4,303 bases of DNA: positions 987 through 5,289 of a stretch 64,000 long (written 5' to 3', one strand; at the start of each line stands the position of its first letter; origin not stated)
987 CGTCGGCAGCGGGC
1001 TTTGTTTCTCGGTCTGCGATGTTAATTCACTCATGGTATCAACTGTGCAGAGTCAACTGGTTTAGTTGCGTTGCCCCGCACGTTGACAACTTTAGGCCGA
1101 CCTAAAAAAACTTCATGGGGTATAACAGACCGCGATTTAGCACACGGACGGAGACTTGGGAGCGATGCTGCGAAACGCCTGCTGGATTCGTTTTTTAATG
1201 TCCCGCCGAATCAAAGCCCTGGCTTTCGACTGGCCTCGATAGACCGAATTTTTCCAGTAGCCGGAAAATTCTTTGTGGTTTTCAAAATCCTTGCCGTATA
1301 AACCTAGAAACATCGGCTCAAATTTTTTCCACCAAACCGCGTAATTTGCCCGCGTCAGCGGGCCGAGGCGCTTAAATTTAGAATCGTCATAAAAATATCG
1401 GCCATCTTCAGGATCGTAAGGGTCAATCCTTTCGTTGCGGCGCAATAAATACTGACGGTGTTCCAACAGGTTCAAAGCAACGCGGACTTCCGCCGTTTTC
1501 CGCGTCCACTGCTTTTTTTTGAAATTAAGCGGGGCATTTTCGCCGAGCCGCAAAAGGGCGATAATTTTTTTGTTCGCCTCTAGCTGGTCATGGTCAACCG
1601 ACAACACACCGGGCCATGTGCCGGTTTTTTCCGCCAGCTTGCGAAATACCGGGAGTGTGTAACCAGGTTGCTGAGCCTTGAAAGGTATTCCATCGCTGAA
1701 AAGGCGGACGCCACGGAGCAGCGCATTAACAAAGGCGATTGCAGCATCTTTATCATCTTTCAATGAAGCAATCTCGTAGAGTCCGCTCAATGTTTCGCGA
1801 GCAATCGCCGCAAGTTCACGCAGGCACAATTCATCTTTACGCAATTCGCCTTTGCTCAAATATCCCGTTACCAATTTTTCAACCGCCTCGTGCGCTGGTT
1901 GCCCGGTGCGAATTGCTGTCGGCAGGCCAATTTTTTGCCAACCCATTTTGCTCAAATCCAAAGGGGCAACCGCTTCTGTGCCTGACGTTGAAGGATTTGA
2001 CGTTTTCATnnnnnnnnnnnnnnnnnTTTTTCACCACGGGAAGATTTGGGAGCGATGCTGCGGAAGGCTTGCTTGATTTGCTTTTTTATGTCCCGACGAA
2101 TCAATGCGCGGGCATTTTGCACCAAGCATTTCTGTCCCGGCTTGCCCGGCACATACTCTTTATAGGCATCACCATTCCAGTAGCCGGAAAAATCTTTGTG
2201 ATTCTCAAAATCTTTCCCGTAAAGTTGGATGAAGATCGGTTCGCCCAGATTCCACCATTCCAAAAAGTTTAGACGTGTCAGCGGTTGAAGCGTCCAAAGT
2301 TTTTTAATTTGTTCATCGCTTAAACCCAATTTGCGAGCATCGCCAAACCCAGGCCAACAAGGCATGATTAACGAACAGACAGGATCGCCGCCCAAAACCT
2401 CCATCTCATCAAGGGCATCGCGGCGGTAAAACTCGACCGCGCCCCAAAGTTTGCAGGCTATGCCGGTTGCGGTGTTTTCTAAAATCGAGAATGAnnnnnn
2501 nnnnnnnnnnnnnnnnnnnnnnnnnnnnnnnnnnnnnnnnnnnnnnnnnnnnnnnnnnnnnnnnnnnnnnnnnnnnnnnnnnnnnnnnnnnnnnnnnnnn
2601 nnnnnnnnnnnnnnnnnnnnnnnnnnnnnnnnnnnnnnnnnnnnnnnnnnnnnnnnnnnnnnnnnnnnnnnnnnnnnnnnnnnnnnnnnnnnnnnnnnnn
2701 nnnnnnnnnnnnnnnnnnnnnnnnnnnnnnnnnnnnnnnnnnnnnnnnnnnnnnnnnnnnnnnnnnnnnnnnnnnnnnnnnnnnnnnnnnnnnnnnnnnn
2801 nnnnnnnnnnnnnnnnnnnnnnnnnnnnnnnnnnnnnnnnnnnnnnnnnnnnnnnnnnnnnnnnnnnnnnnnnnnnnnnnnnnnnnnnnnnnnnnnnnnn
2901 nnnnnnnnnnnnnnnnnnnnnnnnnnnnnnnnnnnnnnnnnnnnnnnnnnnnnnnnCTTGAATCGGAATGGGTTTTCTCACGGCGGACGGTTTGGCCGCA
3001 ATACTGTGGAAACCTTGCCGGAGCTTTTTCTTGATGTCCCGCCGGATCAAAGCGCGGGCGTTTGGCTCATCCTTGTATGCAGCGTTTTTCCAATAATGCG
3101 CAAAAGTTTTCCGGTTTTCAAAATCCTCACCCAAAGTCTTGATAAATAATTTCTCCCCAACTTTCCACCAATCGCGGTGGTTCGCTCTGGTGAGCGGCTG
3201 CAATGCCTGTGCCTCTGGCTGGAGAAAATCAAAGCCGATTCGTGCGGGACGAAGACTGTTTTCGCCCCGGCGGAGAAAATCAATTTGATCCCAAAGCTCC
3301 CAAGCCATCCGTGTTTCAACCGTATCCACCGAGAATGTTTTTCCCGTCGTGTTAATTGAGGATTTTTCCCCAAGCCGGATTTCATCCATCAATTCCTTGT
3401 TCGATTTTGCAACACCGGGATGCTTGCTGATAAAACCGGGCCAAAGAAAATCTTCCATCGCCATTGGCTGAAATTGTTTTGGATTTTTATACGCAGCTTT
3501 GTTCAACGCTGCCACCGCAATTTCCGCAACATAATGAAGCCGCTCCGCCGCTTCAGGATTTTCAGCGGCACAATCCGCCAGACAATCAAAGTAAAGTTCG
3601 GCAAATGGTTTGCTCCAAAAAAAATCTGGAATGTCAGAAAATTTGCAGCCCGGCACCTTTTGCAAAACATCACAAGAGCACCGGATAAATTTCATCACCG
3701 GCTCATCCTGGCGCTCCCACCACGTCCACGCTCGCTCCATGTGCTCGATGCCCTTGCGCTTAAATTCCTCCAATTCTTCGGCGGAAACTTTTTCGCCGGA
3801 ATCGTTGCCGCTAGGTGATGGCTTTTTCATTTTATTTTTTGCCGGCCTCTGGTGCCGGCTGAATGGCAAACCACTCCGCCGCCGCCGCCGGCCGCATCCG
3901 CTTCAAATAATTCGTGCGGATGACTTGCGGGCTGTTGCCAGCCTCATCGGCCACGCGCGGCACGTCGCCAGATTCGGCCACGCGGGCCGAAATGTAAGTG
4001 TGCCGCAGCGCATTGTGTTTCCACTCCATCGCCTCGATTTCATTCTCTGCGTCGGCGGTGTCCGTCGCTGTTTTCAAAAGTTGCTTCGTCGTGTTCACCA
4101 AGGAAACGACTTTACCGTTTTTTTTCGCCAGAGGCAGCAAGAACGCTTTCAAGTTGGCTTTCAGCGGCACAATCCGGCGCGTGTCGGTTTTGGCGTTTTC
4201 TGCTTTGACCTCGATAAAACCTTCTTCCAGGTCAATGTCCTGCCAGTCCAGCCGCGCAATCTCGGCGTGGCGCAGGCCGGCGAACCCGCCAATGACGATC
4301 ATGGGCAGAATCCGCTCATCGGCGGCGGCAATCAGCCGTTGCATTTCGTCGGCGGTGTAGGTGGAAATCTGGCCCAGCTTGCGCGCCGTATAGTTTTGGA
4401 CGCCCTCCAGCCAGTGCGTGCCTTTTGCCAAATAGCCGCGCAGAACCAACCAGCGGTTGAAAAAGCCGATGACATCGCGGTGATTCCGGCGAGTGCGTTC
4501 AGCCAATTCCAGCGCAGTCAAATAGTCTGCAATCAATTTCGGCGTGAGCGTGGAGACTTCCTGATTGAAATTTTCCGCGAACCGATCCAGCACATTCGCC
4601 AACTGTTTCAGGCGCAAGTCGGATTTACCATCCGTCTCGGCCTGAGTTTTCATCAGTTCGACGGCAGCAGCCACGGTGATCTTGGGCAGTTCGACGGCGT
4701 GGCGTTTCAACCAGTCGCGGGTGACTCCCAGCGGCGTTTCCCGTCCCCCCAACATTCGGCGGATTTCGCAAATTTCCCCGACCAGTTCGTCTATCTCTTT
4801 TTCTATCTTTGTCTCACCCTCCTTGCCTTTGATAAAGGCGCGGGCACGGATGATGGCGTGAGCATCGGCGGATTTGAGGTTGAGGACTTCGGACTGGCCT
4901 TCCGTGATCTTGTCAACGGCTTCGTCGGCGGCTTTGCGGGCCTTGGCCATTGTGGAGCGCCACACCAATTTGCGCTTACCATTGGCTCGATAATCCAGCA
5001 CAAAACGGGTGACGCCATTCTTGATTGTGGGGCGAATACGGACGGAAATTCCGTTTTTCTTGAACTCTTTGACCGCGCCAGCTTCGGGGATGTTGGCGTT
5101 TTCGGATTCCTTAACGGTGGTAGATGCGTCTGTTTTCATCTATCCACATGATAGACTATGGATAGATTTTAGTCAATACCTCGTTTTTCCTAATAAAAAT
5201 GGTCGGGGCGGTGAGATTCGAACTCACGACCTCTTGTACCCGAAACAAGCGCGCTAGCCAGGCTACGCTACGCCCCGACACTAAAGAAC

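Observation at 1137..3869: Integrase-coupled operon of three diverged paralogs with a shared basic C-terminal module: candidate novel island cargo system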

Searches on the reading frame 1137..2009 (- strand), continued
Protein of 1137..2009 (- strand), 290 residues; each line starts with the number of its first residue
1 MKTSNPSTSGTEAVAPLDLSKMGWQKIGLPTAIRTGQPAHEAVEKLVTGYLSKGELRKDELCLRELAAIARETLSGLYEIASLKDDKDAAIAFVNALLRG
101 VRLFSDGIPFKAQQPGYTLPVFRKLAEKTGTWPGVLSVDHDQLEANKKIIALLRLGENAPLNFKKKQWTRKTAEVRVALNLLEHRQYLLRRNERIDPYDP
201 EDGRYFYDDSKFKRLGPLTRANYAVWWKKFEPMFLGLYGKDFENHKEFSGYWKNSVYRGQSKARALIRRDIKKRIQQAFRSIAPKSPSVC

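Call 95: find_encoding_contigs(protein=P0007, flank=10000, max_places=3)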
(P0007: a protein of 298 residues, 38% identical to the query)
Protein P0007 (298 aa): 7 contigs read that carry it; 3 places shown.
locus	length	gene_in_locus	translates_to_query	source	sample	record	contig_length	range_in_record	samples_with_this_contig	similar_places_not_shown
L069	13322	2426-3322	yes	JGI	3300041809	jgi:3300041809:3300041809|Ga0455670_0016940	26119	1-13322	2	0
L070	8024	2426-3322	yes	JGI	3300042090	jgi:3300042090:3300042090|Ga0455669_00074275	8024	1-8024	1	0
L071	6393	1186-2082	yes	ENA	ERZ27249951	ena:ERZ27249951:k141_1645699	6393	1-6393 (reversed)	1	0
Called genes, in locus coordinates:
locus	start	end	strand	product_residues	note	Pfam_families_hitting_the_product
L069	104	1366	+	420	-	PF17761:DUF1016_N, PF06250:YhcG_C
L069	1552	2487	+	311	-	-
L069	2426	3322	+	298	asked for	-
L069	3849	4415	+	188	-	-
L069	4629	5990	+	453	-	PF00817:IMS, PF11799:IMS_C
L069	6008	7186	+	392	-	-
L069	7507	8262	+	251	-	PF02586:SRAP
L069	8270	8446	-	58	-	-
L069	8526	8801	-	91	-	-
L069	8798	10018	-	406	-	PF14281:PDDEXK_4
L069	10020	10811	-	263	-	PF18863:AbiJ_NTD4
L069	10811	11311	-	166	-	-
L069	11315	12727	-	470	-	PF20466:MmeI_TRD (weak)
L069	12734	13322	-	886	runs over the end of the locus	PF00176:SNF2-rel_dom (faint), PF00271:Helicase_C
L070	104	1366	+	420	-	PF17761:DUF1016_N, PF06250:YhcG_C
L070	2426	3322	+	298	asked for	-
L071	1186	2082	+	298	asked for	-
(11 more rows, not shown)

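Call 103: find_related_loci(query=L001:14357-15601:+, collection=viral_contigs, flank=10000)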
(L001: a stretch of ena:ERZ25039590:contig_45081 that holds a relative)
Query L001:14357-15601:+ (414 aa) in viral_contigs; peptide patterns used: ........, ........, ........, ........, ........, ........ (x = any residue, [..] = any of these).
109 stretches matched a pattern; 107 encode a relative of the query (tblastn E <= 1e-3); the best 80 are kept; 79 distinct loci.
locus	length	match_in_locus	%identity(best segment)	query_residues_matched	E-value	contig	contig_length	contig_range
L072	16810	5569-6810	99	1-414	0e+0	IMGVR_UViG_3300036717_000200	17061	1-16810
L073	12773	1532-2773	98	1-414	0e+0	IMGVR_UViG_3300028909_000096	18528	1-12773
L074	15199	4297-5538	96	1-414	0e+0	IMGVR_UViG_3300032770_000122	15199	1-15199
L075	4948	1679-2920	96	1-414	0e+0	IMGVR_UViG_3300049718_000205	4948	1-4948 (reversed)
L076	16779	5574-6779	90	13-414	0e+0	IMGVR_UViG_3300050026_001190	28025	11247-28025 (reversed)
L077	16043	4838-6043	89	13-414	0e+0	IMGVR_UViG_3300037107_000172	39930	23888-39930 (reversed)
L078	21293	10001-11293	77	12-414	0e+0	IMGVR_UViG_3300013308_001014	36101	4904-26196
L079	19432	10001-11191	80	13-414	0e+0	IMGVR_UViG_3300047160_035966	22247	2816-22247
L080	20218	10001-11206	79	13-414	0e+0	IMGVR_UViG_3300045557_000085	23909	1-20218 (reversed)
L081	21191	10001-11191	78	13-414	0e+0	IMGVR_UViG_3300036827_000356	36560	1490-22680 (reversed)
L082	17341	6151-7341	79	13-414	0e+0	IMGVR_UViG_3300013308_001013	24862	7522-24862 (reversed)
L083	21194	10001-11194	77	12-414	0e+0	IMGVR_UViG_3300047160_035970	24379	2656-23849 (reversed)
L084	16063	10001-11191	74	13-414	0e+0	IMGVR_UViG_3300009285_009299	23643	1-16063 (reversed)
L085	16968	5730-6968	85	13-414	0e+0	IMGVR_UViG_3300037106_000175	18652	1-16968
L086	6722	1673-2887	60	3-411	2e-165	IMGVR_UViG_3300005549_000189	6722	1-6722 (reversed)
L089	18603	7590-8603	69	1-336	2e-133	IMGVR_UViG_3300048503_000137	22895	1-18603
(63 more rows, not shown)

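Call 104: find_related_loci(query=L008:1722-2783:+, collection=viral_contigs, flank=10000)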
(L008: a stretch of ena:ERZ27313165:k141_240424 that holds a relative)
Query L008:1722-2783:+ (353 aa) in viral_contigs; peptide patterns used: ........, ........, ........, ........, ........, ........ (x = any residue, [..] = any of these).
18 stretches matched a pattern; 1 encode a relative of the query (tblastn E <= 1e-3); 1 distinct loci.
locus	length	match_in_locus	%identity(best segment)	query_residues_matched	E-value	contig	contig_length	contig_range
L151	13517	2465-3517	80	1-353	0e+0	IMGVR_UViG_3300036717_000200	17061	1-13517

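Call 107: search_solved_structures(query=L089:3392-4126:-, max_evalue=1)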
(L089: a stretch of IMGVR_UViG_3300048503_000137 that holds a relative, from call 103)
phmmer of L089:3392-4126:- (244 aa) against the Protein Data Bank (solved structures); distinct sequences matched with E-value up to 1: 7.
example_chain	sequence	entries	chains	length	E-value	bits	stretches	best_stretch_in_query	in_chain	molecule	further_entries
3mlf_A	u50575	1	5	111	0.011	18.5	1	11-55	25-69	transcriptional regulator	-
1utx_A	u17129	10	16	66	0.044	16.5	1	14-59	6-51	CYLR2 | cytolysin regulator 2 | PUTATIVE TRANSCRIPTION REGULATOR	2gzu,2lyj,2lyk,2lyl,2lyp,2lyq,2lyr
2xiu_A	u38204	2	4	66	0.046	16.5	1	14-59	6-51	CYLR2 | CYLR2 SYNONYM CYTOLYSIN REPRESSOR 2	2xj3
9k3w_A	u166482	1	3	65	0.13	15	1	11-65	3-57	Transcriptional regulator, PbsX family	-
8tac_A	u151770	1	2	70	0.39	13.4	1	18-62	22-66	DBP48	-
3f51_A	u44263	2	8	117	0.65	12.7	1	13-71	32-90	Clp gene regulator (ClgR)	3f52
7a01_T2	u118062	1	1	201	0.95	12.2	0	129-189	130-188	60S ribosomal protein L6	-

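Call 108: search_solved_structures(query=L077:1282-2346:+, max_evalue=1)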
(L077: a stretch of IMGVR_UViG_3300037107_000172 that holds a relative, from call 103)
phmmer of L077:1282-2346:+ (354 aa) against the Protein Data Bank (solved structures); distinct sequences matched with E-value up to 1: 0.

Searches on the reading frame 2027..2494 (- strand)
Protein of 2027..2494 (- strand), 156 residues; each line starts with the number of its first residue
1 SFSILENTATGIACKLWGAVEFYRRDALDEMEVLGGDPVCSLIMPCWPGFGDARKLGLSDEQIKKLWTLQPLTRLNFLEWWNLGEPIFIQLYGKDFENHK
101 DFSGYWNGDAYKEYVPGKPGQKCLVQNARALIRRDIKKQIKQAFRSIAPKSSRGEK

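Call 70: predict_structure(alignment_id=A4)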
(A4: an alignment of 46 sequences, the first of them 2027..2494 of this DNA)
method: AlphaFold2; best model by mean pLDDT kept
length: 156 residues; sequences in the alignment: 46
mean_pLDDT: 86.4   pTM: 0.79
mean pLDDT of the five models: 86.4, 85.5, 84.9, 84.7, 84.5
residues with pLDDT >= 90: 108; 70-90: 18; 50-70: 20; < 50: 10
segments of 3 or more residues with pLDDT < 50: 40-43
pLDDT, mean of each block of 10 residues (from residue 1): 70 95 85 59 50 85 93 97 96 96 95 97 97 98 96 65
secondary structure, 60 per line:
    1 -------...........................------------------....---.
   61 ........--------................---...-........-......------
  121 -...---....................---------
elements in order: H8-34 H53-56 H60-68 H77-92 H100-107 E112-114 E122-124 H128-147

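Call 73: fold_search(model_id=the predicted structure, library=pdb)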
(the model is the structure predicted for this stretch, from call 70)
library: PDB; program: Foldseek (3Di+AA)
matches with E <= 10: 48; with E <= 0.001: 0
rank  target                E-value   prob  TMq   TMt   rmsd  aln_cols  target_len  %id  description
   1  7m5i_B                2.1e+00  0.05  0.14  0.14  15.1       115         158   16  Endolysin from Escherichia coli O157:H7 phage FAHEc1 (released 2021-08-04)
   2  8app_D                2.9e+00  0.06  0.16  0.14  13.8       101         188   21  AbLys1 endolysin from Acinetobacter baumannii phage AbTZA1 (released 2022-12-07)
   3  5krw_MODEL_1_A        3.3e+00  0.04  0.19  0.19  17.0       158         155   13  Recognition and targeting mechanisms by chaperones in flagella assembly and operation (released 2016-08-17)
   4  1v4u_A                3.3e+00  0.04  0.19  0.20  13.1       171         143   11  Crystal structure of bluefin tuna carbonmonoxy-hemoglobin (released 2004-07-06)
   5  8app_C                3.5e+00  0.03  0.15  0.13  14.5        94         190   15  AbLys1 endolysin from Acinetobacter baumannii phage AbTZA1 (released 2022-12-07)
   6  6h9d_C                4.3e+00  0.05  0.15  0.15  13.1        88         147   14  Muramidase domain of SpmX from Asticaccaulis excentricus (released 2019-05-22)
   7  6h9d_A                4.6e+00  0.05  0.15  0.16  12.7        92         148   12  Muramidase domain of SpmX from Asticaccaulis excentricus (released 2019-05-22)
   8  7m5i_A                5.3e+00  0.04  0.16  0.15  14.7       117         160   14  Endolysin from Escherichia coli O157:H7 phage FAHEc1 (released 2021-08-04)
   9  6wk3_D                5.3e+00  0.02  0.15  0.16  14.8       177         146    9  Engineered carbene transferase RmaNOD Q52V, putative nitric oxide dioxygenase from Rhodothermus marinus (released 2020-07-08)
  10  6ch2_D                5.9e+00  0.04  0.20  0.21  17.9       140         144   10  Crystal structure of the cytoplasmic domain of FlhA and FliT-FliD complex (released 2018-05-16)
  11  4qi0_B                6.2e+00  0.03  0.21  0.20  16.8       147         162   16  X-ray structure of the ROQ domain from murine Roquin-1 (released 2014-07-16)
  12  1y35_B                6.2e+00  0.02  0.17  0.18  13.4       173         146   13  T-To-T(High) quaternary transitions in human hemoglobin: betaY35F deoxy low-salt (1 test set) (released 2004-12-07)
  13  9gvk_C                6.2e+00  0.02  0.16  0.09  12.4       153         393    8  Cryo-EM structure of endogenous ATP-bound LolCDE with LolD-E171Q mutations in nanodiscs (released 2025-01-08)
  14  1eer_A                6.5e+00  0.04  0.22  0.18  17.3       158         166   10  CRYSTAL STRUCTURE OF HUMAN ERYTHROPOIETIN COMPLEXED TO ITS RECEPTOR AT 1.9 ANGSTROMS (released 1999-10-01)
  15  4pho_A                6.9e+00  0.01  0.12  0.08  22.1       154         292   13  ClyA CC6/264 ox (2-303) (released 2014-09-24)
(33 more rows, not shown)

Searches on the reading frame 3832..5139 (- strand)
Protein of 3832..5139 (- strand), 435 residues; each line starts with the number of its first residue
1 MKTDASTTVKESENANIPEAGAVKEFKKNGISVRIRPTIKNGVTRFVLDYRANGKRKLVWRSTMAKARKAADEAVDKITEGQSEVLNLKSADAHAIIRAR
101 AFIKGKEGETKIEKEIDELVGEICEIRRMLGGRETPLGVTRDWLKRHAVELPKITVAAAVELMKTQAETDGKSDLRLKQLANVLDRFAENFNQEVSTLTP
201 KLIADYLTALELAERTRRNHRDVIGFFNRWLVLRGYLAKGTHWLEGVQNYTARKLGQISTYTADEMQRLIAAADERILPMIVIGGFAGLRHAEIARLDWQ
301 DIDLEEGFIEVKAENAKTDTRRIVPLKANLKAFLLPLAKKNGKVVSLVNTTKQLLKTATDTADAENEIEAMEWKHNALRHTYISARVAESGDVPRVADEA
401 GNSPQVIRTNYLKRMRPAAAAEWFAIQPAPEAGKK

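Call 4: search_protein_families(library=pfam, proteins=[window:3832-5139:-], max_evalue=1)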
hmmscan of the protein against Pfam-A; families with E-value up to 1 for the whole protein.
window:3832-5139:- (435 aa): 5 families
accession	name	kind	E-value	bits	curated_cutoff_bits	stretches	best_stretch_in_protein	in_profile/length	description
PF00589.27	Phage_integrase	-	6.9e-11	42.7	27.1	1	262-397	4-151/172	Phage integrase family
PF13356.12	Arm-DNA-bind_3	-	0.00021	21.8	27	1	22-83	15-75/83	Arm DNA-binding domain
PF13495.12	Phage_int_SAM_4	-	0.14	13.1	27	1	178-232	20-79/85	Phage integrase, N-terminal SAM-like domain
PF24740.1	DUF7691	-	0.33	11.5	27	0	177-227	155-203/204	Domain of unknown function (DUF7691)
PF12805.13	FUSC-like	-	0.33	10.4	22.1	0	329-366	130-167/284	FUSC-like inner membrane protein yccS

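Call 5: search_protein_families(library=phrogs, proteins=[window:3832-5139:-], max_evalue=1)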
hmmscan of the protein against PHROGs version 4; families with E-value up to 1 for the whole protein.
window:3832-5139:- (435 aa): 9 families
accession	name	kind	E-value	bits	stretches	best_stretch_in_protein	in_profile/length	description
phrog_1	-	integration and excision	7.5e-22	79.3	1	8-390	94-409/611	integrase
phrog_216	-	integration and excision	1.9e-12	47.9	1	257-339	52-140/301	integrase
phrog_3423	-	unknown function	0.0016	19.4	1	13-84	14-86/157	-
phrog_37709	-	unknown function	0.013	16.5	1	258-306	58-106/116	-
phrog_5830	-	integration and excision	0.039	14.2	1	249-326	102-178/318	integrase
phrog_17514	-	unknown function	0.055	14.7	1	229-253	18-41/57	-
phrog_36009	-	unknown function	0.23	12.9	0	340-400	34-92/99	-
phrog_7685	-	integration and excision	0.23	12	1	302-401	113-209/240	integrase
phrog_3507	-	unknown function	0.6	11.7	1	61-99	59-97/102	-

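Call 7: search_protein_families(library=ncbifam, proteins=[window:3832-5139:-], max_evalue=1)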
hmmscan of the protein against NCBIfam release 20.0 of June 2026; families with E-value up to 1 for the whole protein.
window:3832-5139:- (435 aa): 9 families
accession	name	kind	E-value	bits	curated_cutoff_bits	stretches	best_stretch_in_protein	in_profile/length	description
NF040815.2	recomb_XerA_Arch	equivalog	9.9e-13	48.2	220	1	165-397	5-237/263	site-specific tyrosine recombinase/integron integrase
NF002685.0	PRK02436.1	equivalog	9.8e-05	22.3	178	1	185-401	27-233/245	site-specific tyrosine recombinase XerD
TIGR02249.1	integrase_gron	subfamily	0.0001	21.8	265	1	242-334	84-173/315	integron integrase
TIGR02224.1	recomb_XerC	equivalog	0.00013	21.5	335.15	1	178-339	26-189/295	tyrosine recombinase XerC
NF003462.0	PRK05084.1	equivalog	0.0092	14.7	267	1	286-326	206-246/360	tyrosine recombinase XerS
TIGR02225.1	recomb_XerD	equivalog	0.0096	15.3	329.6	1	262-338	105-184/290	site-specific tyrosine recombinase XerD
NF001399.0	PRK00283.1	subfamily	0.021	14.1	279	1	262-334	115-190/300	tyrosine recombinase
NF007371.0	PRK09871.1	subfamily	0.032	13.8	222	1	272-314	23-65/198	tyrosine-type DNA invertase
NF009639.0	PRK13168.1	equivalog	0.13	11.1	458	1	321-388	302-367/446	23S rRNA (uracil(1939)-C(5))-methyltransferase RlmD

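Call 8: search_protein_families(library=padloc, proteins=[window:3832-5139:-], max_evalue=1)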
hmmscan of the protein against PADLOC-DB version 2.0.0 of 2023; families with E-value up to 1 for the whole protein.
window:3832-5139:- (435 aa): 0 families
